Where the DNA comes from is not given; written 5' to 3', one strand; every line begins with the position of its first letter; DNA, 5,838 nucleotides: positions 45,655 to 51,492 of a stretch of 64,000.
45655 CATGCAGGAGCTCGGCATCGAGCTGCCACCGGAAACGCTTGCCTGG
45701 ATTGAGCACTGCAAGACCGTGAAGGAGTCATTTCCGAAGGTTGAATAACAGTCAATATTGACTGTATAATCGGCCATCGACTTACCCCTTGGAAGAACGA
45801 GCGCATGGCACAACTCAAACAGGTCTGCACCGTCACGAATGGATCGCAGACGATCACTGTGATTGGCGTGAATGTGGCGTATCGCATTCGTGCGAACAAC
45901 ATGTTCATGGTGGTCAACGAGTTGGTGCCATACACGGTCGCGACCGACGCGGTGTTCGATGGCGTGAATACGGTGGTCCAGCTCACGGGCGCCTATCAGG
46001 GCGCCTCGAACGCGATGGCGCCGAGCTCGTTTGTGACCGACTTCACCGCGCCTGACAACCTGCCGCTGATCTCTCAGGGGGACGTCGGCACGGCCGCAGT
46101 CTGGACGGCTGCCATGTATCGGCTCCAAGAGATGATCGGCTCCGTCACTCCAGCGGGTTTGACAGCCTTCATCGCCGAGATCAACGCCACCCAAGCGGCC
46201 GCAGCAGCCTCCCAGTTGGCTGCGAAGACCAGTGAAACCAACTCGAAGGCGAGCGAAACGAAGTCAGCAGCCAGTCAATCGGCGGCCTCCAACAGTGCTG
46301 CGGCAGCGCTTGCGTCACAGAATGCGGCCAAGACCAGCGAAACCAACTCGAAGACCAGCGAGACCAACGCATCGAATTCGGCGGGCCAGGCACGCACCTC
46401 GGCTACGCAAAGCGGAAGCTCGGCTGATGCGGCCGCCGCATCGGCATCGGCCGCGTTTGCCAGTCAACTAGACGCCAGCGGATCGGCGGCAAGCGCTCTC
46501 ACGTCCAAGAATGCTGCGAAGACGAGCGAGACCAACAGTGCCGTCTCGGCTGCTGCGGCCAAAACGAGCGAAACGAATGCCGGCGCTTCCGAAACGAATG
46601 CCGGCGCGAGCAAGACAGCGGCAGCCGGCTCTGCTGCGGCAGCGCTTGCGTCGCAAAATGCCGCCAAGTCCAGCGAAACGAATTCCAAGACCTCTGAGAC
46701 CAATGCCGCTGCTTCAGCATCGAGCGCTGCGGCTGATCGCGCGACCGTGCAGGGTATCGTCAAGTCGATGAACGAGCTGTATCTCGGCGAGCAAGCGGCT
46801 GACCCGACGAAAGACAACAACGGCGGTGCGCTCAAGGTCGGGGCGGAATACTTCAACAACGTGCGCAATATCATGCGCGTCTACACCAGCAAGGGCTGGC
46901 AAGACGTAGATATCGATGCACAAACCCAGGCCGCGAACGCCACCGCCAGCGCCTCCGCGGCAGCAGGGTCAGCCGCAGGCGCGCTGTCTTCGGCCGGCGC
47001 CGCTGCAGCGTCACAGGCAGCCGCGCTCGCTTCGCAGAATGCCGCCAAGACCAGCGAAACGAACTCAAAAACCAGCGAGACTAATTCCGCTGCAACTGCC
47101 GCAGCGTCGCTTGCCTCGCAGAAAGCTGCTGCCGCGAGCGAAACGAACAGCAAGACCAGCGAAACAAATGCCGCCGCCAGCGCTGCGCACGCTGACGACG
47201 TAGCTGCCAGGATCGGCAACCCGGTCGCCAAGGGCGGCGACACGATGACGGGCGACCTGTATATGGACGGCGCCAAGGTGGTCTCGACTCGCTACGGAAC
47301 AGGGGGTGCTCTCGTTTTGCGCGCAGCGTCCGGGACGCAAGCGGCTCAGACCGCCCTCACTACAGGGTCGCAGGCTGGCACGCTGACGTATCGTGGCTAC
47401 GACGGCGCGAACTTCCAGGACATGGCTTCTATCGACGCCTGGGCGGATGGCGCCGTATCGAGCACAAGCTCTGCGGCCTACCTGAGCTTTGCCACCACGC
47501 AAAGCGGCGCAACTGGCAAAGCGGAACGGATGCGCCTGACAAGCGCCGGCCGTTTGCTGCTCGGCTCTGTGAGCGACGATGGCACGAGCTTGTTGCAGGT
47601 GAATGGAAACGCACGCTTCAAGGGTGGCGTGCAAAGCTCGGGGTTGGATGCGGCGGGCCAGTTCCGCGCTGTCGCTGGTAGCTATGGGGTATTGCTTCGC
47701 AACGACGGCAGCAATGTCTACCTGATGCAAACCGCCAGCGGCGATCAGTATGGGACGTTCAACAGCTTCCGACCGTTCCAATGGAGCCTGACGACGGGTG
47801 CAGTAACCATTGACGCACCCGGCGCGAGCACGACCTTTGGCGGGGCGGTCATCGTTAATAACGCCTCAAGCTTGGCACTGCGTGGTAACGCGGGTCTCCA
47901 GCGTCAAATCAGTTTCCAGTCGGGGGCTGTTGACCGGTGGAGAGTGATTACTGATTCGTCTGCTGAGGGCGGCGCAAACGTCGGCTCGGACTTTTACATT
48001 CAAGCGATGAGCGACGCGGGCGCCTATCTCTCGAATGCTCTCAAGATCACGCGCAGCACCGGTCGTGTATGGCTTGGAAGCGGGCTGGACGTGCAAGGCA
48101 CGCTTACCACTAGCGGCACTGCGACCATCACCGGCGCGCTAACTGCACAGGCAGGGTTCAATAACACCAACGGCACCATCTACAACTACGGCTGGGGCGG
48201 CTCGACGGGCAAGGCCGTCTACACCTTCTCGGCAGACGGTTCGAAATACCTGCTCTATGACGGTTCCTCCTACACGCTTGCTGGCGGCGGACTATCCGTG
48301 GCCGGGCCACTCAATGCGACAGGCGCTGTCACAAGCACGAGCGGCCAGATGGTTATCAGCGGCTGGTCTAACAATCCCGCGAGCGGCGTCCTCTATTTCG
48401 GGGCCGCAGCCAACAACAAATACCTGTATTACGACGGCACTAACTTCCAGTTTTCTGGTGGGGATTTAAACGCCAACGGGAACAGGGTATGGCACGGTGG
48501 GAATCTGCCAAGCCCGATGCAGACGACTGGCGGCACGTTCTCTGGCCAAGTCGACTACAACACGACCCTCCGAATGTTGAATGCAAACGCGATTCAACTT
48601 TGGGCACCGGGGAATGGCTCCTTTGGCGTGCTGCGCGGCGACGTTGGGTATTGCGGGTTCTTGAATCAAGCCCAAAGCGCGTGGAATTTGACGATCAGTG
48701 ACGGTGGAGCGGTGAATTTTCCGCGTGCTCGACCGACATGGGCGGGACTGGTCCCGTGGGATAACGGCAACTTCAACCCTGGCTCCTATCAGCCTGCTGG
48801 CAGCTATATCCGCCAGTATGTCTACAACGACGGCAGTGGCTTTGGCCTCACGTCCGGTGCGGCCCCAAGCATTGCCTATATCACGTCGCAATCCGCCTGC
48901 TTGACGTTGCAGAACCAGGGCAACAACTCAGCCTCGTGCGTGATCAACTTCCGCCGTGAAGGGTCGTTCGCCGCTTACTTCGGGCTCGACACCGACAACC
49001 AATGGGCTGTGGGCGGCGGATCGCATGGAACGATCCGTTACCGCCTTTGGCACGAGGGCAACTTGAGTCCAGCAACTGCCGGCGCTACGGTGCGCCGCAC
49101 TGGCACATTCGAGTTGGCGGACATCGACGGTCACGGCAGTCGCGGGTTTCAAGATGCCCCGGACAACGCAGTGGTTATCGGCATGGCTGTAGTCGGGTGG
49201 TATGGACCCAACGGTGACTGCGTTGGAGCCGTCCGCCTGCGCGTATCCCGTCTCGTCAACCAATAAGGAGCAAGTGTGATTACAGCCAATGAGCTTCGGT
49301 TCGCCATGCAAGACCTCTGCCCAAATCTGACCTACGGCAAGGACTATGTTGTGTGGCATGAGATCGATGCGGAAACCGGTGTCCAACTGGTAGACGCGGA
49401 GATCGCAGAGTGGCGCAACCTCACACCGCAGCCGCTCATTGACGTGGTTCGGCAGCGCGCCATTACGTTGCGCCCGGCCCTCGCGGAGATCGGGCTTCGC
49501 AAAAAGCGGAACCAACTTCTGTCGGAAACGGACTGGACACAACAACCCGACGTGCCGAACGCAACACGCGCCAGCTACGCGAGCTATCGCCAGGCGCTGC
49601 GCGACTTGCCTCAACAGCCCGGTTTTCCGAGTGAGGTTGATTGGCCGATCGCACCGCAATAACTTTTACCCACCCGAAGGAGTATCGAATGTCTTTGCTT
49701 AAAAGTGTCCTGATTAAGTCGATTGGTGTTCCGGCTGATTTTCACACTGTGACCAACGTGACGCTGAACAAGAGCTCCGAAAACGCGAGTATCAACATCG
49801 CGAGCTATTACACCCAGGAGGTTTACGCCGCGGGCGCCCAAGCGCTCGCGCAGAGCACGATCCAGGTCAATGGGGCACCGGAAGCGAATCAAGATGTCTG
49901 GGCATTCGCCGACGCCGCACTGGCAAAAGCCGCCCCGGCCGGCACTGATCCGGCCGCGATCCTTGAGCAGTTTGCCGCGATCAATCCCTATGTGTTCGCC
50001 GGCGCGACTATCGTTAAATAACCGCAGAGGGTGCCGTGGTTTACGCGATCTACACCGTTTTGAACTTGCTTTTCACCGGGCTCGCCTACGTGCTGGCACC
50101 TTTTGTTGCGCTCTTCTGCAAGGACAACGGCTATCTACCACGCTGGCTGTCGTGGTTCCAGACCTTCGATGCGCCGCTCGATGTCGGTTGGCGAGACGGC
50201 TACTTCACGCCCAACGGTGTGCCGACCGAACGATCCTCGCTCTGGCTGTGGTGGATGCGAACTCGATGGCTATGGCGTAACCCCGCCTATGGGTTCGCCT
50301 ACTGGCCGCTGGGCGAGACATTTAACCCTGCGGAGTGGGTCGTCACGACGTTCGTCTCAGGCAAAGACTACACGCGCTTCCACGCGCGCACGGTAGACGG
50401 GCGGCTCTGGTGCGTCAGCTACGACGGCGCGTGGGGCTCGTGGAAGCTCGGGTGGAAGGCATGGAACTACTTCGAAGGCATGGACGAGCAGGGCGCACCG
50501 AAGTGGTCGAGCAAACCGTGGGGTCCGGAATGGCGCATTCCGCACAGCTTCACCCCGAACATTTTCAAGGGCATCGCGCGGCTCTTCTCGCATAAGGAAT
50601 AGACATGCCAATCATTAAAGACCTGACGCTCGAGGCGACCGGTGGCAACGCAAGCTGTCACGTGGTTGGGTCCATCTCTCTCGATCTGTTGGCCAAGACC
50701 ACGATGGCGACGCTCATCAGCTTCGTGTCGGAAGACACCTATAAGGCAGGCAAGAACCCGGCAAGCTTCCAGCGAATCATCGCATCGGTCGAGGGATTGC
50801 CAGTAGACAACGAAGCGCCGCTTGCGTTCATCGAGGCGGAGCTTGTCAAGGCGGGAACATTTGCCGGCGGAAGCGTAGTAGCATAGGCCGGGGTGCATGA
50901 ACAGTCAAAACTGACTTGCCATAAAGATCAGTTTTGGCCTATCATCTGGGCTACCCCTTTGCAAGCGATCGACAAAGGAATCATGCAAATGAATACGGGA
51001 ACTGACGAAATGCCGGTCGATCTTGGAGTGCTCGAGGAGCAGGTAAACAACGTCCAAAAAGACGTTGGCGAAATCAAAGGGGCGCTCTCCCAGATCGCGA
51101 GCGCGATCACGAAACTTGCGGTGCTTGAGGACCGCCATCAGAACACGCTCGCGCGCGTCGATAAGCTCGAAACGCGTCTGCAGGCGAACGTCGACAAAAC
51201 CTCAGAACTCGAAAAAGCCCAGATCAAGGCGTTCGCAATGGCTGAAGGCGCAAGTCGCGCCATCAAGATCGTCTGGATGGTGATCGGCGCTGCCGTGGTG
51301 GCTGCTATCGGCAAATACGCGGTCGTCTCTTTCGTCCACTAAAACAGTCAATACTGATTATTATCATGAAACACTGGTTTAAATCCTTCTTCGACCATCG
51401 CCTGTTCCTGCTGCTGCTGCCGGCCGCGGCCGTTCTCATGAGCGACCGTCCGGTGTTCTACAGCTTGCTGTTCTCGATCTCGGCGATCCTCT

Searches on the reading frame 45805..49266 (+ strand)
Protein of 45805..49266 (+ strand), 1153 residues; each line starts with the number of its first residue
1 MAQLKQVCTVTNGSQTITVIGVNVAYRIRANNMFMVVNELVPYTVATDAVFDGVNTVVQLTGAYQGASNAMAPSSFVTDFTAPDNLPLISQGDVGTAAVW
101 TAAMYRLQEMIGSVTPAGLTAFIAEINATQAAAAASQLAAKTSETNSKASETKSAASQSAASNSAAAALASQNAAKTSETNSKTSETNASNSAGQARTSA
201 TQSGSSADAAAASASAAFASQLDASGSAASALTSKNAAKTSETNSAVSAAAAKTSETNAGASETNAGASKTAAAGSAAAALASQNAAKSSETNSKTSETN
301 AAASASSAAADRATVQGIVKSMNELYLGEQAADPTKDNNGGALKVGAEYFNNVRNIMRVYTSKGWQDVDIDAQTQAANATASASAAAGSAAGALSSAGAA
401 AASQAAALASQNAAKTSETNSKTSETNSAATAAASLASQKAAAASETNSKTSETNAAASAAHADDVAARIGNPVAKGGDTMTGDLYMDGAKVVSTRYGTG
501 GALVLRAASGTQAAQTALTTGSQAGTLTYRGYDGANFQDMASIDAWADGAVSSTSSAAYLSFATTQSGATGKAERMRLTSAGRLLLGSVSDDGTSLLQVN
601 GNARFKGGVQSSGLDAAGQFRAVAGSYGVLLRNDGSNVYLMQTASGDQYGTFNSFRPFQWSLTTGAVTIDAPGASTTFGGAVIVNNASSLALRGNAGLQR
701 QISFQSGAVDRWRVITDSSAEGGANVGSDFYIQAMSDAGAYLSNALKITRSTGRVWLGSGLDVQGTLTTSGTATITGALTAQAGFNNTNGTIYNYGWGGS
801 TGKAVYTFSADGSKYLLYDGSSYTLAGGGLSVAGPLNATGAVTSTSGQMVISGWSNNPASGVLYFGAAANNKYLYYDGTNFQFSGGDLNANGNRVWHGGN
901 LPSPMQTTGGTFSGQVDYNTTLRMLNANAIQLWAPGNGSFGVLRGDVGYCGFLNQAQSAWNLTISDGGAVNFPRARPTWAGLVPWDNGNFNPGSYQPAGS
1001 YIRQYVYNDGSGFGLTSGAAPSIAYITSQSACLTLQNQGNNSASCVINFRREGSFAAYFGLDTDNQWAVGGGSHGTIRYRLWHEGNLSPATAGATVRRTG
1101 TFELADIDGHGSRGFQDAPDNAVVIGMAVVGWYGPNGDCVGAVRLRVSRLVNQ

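Call 103: search_protein_families(library=pfam, proteins=[window:45805-49266:+], max_evalue=0.001)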
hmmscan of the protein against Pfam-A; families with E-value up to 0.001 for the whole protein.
window:45805-49266:+ (1153 aa): 1 family
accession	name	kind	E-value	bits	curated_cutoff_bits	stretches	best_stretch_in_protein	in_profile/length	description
PF21446.3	Gp34_trimer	-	3.6e-17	63.4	27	1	603-658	62-114/116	Long-tail fiber proximal subunit, C-terminal, trimerization domain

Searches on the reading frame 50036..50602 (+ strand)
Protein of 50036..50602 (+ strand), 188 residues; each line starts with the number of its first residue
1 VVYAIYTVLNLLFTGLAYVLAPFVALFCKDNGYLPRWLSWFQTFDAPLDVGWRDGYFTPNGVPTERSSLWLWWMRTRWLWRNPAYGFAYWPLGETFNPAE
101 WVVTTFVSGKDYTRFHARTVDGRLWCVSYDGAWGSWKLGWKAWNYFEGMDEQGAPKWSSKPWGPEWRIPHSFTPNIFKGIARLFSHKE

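Call 103: search_protein_families(library=pfam, proteins=[window:50036-50602:+], max_evalue=0.001)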
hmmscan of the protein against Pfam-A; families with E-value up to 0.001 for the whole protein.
window:50036-50602:+ (188 aa): 1 family
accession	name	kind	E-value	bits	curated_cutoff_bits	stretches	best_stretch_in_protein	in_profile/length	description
PF24027.1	DUF7338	-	1.4e-34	119.8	27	1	3-179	9-177/180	Family of unknown function (DUF7338)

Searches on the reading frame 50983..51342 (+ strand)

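Call 13: search_protein_families(library=pfam, proteins=[window:50983-51342:+], max_evalue=0.01)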
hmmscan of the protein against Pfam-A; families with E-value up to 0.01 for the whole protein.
window:50983-51342:+ (119 aa): 0 families

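Call 46: search_protein_families(library=phrogs, proteins=[window:50983-51342:+], max_evalue=0.001)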
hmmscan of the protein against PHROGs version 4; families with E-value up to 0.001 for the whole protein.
window:50983-51342:+ (119 aa): 2 families
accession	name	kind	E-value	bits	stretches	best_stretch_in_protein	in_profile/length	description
phrog_26164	-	unknown function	0.00058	20.9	1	5-72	3-66/137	-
phrog_451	-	unknown function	0.00076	19.6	1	13-108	7-103/461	-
